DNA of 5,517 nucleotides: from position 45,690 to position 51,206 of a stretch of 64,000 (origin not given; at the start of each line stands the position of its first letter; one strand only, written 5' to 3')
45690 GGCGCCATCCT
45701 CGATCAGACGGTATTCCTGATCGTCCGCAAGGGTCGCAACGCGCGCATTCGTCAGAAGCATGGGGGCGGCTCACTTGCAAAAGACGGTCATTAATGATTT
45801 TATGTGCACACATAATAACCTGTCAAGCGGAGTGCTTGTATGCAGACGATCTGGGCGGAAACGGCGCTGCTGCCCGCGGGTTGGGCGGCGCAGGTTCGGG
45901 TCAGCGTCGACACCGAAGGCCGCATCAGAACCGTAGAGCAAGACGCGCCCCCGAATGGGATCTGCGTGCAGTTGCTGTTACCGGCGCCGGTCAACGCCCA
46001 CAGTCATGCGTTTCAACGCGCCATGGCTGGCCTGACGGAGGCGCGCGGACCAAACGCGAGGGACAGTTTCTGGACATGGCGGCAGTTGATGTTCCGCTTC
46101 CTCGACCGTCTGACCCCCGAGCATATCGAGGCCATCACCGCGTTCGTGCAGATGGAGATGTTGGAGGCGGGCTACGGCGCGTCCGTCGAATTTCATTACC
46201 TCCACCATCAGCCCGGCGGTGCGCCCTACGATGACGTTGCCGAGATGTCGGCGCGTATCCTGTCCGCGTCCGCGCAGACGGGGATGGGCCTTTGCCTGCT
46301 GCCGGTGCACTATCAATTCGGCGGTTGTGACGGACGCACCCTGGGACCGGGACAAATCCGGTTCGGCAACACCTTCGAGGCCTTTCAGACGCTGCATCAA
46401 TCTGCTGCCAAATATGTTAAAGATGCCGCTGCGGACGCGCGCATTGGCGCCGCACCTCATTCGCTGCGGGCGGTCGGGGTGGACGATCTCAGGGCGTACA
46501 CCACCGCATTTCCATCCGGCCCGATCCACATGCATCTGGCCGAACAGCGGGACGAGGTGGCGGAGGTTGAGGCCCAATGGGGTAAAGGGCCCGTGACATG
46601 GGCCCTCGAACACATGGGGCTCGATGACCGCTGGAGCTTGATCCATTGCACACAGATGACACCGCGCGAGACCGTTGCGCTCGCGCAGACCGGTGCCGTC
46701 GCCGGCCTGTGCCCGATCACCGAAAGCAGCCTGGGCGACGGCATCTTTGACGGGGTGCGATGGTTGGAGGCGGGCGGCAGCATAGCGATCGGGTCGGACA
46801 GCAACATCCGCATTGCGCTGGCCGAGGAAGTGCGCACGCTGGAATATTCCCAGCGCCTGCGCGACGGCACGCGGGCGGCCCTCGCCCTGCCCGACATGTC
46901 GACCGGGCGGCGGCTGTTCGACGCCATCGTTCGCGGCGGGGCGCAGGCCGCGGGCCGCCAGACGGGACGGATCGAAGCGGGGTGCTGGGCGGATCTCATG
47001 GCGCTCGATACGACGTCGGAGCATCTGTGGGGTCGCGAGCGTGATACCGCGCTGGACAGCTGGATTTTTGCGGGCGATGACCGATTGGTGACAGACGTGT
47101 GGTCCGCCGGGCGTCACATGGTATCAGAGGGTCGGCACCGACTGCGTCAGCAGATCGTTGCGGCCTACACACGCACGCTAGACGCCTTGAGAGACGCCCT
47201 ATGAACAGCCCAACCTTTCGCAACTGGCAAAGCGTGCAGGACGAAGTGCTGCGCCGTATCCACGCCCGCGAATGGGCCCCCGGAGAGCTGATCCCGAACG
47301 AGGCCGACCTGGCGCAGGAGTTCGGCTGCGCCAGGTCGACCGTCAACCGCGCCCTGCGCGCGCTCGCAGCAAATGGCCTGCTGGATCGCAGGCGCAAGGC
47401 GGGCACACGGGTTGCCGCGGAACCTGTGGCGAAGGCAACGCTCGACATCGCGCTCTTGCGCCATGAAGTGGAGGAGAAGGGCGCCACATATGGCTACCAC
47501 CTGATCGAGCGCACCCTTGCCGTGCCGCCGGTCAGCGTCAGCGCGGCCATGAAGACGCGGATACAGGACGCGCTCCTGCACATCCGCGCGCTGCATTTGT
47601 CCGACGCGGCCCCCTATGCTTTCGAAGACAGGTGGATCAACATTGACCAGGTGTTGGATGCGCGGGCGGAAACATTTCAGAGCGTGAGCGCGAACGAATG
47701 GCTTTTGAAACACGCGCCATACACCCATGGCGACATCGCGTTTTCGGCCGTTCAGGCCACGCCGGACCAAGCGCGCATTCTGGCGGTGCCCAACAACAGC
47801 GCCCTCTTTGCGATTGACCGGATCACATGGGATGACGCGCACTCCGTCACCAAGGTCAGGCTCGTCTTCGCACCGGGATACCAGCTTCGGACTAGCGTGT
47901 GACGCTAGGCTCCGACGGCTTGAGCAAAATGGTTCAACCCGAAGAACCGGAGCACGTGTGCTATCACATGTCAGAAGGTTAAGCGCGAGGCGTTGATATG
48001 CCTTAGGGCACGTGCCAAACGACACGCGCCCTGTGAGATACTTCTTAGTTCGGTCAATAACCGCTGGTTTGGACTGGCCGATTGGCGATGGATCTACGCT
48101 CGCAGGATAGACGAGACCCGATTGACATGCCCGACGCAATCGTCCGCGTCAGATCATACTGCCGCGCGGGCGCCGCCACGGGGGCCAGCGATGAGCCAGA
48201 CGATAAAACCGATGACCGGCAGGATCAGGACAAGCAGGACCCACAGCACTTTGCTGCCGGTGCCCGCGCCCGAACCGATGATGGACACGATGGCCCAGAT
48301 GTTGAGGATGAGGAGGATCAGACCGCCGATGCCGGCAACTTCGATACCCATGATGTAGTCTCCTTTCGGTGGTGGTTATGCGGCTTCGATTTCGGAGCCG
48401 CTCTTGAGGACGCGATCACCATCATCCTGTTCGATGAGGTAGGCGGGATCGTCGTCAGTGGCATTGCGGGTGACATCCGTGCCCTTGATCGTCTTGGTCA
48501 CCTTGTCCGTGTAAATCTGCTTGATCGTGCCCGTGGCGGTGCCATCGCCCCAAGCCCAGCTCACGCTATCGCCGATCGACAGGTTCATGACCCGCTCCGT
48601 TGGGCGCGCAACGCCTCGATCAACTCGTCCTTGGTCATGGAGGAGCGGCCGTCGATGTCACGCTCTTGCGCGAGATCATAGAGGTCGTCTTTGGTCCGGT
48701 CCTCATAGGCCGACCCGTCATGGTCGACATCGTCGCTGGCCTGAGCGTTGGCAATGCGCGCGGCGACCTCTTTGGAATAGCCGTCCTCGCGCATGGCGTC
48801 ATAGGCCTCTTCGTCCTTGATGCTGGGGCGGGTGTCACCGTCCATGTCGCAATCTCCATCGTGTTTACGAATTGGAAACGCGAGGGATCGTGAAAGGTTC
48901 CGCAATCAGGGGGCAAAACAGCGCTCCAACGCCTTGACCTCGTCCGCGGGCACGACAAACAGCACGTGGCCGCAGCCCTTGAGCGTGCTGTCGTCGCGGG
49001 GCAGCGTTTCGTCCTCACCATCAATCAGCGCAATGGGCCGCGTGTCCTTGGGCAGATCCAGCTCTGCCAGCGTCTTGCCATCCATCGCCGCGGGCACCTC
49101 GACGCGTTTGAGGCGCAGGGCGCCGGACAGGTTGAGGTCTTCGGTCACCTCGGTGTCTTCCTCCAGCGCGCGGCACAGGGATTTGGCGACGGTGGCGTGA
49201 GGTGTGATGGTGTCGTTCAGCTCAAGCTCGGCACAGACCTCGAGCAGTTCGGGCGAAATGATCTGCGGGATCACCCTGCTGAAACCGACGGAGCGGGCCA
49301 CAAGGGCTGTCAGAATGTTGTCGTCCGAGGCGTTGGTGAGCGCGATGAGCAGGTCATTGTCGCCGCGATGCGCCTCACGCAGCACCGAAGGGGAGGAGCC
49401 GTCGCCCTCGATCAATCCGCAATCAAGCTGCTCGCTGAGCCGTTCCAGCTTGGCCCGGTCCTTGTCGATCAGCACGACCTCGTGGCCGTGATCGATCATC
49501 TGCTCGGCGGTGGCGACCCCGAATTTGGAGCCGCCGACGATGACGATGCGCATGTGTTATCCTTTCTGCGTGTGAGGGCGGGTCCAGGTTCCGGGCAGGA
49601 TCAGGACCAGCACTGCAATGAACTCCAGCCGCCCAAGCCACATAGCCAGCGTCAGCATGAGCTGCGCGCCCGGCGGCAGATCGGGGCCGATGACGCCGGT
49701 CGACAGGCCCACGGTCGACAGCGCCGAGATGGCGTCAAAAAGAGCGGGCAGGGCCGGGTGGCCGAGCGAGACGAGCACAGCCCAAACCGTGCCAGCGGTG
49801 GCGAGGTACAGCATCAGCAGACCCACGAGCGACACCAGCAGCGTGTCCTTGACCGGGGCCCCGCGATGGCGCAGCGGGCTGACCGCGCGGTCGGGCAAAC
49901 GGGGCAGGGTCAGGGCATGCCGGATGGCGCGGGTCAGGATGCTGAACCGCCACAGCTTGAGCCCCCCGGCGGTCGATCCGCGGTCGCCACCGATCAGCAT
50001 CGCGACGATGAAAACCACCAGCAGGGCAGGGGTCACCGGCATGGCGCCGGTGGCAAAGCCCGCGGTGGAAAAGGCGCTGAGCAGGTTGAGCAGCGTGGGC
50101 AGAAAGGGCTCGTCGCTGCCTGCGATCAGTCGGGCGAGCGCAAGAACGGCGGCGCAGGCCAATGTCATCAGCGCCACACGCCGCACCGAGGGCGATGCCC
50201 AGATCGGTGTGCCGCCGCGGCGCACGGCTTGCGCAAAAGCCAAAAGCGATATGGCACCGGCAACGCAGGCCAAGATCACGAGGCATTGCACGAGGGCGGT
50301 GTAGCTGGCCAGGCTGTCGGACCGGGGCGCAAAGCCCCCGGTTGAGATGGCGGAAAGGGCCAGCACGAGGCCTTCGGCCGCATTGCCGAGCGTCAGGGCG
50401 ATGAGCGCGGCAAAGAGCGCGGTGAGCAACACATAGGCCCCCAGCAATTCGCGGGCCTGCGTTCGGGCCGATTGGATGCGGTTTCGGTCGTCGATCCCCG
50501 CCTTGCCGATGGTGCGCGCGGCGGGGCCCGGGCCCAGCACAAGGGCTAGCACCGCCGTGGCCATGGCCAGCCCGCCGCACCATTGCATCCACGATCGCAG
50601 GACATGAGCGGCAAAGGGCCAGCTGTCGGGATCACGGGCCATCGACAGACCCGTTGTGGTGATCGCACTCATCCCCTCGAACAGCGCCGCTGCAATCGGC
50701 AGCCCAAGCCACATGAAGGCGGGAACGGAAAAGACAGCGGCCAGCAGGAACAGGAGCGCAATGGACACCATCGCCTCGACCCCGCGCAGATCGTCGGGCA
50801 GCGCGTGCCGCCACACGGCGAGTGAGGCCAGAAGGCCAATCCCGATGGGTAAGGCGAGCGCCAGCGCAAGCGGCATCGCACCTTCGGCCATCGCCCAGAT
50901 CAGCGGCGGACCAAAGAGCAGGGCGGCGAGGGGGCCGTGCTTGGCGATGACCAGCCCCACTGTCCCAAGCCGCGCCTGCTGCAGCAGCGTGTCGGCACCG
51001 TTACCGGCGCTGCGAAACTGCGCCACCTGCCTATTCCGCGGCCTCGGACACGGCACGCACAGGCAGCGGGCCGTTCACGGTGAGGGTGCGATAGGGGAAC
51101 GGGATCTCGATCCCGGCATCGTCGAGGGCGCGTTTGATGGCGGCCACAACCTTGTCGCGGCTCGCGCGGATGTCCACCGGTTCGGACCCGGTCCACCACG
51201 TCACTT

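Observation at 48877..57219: Eight exact EcfG-type promoter motifs within 8.4 kb: a physically clustered general-stress regulon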

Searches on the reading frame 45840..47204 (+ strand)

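Call 11: search_protein_families(library=pfam, proteins=[window:45840-47204:+], max_evalue=0.01)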
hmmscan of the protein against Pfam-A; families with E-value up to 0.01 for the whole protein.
window:45840-47204:+ (454 aa): 3 families
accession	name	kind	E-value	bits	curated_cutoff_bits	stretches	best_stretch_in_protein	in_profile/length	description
PF01979.26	Amidohydro_1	-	3.9e-22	79.4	25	1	46-425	2-343/345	Amidohydrolase family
PF22429.2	HutF_N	-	8.8e-09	35.5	25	1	1-39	1-38/45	Formimidoylglutamate deiminase HutF, N-terminal domain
PF07969.17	Amidohydro_3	-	4.4e-07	30.2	29.7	1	257-393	300-446/472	Amidohydrolase family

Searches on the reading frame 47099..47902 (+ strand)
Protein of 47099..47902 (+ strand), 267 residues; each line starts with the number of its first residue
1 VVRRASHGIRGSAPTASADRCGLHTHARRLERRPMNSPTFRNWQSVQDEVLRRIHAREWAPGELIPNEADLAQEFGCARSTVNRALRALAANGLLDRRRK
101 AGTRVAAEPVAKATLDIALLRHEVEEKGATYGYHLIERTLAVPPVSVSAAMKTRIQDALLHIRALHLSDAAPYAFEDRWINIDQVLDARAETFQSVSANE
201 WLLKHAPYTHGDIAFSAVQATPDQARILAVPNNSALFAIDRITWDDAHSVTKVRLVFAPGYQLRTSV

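Call 11: search_protein_families(library=pfam, proteins=[window:47099-47902:+], max_evalue=0.01)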
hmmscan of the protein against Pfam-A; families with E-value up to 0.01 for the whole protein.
window:47099-47902:+ (267 aa): 9 families
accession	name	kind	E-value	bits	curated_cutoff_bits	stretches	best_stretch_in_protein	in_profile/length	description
PF07702.18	UTRA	-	1.8e-19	70.4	23.8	1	127-253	2-130/141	UTRA domain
PF00392.27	GntR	-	3.5e-16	59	27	1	44-105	3-64/64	Bacterial regulatory proteins, gntR family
PF13545.12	HTH_Crp_2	-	1.1e-06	28.9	27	1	65-99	22-57/70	Crp-like helix-turn-helix domain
PF25213.1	HVO_A0261_N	-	2.7e-05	24.4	35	1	68-100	27-59/86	HVO_A0261 N-terminal domain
PF01047.28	MarR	-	8.8e-05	22.8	24.6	1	68-100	20-52/59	MarR family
PF12802.13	MarR_2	-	0.00072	20.1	27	1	69-102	24-57/61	MarR family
PF09339.16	HTH_IclR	-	0.00082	19.5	22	1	69-97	22-50/52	IclR helix-turn-helix domain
PF12840.13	HTH_20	-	0.006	17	27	0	69-97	22-50/51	Helix-turn-helix domain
PF13551.12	HTH_29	-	0.008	16.7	28.1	0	67-100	14-51/64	Winged helix-turn helix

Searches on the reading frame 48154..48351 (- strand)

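Call 14: search_protein_families(library=pfam, proteins=[window:48154-48351:-], max_evalue=0.01)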
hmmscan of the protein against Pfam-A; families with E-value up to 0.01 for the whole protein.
window:48154-48351:- (65 aa): 1 family
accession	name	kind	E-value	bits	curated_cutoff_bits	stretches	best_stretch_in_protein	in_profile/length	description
PF13396.11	PLDc_N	-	3.9e-11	43.2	23.3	1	15-57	1-42/42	Phospholipase_D-nuclease N-terminal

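Call 56: search_protein_families(library=ncbifam, proteins=[window:48154-48351:-], max_evalue=0.01)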
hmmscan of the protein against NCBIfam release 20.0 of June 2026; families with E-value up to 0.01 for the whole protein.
window:48154-48351:- (65 aa): 1 family
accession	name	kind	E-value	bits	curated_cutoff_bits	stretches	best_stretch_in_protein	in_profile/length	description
TIGR04265.1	bac_cardiolipin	equivalog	0.0023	17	290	1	10-57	10-55/483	cardiolipin synthase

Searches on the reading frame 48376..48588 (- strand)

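Call 14: search_protein_families(library=pfam, proteins=[window:48376-48588:-], max_evalue=0.01)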
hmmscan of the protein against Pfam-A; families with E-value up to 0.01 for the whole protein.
window:48376-48588:- (70 aa): 1 family
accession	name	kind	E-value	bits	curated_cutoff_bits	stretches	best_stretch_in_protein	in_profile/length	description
PF11160.13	Hva1_TUDOR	-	2.4e-21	76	24.1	1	6-67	1-59/59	Hypervirulence associated proteins TUDOR domain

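Call 56: search_protein_families(library=ncbifam, proteins=[window:48376-48588:-], max_evalue=0.01)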
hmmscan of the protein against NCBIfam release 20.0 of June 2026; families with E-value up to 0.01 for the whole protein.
window:48376-48588:- (70 aa): 0 families

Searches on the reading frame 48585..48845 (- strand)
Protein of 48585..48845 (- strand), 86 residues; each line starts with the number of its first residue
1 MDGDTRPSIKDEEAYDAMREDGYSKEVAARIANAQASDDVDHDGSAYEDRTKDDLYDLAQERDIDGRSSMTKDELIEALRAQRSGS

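Call 14: search_protein_families(library=pfam, proteins=[window:48585-48845:-], max_evalue=0.01)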
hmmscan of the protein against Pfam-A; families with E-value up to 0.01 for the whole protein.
window:48585-48845:- (86 aa): 2 families
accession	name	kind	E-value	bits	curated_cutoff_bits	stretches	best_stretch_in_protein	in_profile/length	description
PF23855.1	DUF7218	-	5.1e-18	65.4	27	1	4-40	1-37/47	Family of unknown function (DUF7218)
PF07498.18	Rho_N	-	5.4e-07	29.9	24.9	1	53-80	8-35/43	Rho termination factor, N-terminal domain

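Call 56: search_protein_families(library=ncbifam, proteins=[window:48585-48845:-], max_evalue=0.01)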
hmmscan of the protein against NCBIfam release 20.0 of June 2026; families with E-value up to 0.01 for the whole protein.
window:48585-48845:- (86 aa): 0 families

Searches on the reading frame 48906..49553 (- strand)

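Call 14: search_protein_families(library=pfam, proteins=[window:48906-49553:-], max_evalue=0.01)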
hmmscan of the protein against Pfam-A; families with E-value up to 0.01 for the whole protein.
window:48906-49553:- (215 aa): 7 families
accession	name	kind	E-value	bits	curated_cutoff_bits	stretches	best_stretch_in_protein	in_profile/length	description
PF02254.24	TrkA_N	-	1.5e-19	70.8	23.8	1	3-118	1-116/116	TrkA-N domain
PF02080.26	TrkA_C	-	3.4e-09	36.9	27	1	151-211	6-68/71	TrkA-C domain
PF03721.20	UDPG_MGDP_dh_N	-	0.0011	19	27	1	1-41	1-41/187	UDP-glucose/GDP-mannose dehydrogenase family, NAD binding domain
PF03435.24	Sacchrp_dh_NADP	-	0.0021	18.8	25.1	1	3-110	1-91/129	Saccharopine dehydrogenase NADP binding domain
PF01210.29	NAD_Gly3P_dh_N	-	0.0058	17.1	23.1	0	3-42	2-41/158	NAD-dependent glycerol-3-phosphate dehydrogenase N-terminus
PF03807.23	F420_oxidored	-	0.0066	17.5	21.6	0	2-49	1-50/94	NADP oxidoreductase coenzyme F420-dependent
PF13460.12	NAD_binding_10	-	0.0089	16.3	27.2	0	10-80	5-76/184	NAD(P)H-binding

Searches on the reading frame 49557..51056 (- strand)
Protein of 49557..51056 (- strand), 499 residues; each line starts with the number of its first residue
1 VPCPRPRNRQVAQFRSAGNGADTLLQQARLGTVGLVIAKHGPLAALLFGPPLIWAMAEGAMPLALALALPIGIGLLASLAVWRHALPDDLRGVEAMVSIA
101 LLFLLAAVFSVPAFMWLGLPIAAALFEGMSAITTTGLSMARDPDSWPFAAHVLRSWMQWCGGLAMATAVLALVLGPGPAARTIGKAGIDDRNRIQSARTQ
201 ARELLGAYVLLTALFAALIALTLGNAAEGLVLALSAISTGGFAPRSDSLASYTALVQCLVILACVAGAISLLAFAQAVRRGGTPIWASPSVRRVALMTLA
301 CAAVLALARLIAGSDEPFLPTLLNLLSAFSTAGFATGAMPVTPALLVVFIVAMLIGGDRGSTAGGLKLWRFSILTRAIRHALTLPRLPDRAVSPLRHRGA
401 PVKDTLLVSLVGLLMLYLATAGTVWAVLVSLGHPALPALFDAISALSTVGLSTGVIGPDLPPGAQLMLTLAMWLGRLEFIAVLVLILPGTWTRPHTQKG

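Call 14: search_protein_families(library=pfam, proteins=[window:49557-51056:-], max_evalue=0.01)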
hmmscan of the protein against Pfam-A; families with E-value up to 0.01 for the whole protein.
window:49557-51056:- (499 aa): 1 family
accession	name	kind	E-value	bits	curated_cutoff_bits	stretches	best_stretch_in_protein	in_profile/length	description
PF02386.22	TrkH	-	1.2e-36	126.7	27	2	327-485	324-489/502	Cation transport protein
